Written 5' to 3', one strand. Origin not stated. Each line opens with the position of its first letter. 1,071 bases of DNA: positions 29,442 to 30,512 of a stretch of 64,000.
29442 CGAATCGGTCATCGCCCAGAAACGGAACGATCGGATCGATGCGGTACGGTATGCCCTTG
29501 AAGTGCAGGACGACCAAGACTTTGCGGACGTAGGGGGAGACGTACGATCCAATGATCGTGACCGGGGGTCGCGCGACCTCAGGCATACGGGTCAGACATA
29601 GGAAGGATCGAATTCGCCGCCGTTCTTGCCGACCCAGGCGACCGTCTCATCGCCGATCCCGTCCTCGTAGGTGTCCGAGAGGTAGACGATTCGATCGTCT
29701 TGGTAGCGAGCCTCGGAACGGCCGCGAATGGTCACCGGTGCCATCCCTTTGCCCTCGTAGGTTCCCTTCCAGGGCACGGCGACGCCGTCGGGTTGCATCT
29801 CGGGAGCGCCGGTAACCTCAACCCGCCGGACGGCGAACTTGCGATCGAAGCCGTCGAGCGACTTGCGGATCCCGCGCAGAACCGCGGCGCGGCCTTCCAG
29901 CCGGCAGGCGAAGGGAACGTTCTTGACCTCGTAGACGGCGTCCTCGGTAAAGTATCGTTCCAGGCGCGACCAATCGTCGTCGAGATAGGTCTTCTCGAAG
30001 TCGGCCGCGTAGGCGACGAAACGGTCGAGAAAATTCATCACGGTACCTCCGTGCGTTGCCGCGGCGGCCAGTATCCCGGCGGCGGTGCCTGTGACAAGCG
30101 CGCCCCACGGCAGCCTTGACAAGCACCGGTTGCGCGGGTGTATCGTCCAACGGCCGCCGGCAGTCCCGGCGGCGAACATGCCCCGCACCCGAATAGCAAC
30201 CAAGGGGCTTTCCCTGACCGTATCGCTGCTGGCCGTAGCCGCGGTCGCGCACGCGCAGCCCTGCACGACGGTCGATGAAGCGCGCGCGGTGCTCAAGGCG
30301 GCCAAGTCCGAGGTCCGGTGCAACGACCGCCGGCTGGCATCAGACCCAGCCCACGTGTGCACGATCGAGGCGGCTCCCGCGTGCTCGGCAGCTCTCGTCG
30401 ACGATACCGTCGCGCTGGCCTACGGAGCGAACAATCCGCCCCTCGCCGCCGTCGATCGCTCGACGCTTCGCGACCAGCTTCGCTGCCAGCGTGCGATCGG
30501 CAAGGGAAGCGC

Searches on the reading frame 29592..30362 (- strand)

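Call 80: search_protein_families(library=pfam, proteins=[window:29592-30362:-], max_evalue=0.00001)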
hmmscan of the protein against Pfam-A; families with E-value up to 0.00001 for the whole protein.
window:29592-30362:- (256 aa): 1 family
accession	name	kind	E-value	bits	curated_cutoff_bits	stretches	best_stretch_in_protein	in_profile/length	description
PF12680.13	SnoaL_2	-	2.1e-08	35.1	27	1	125-227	7-101/102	SnoaL-like domain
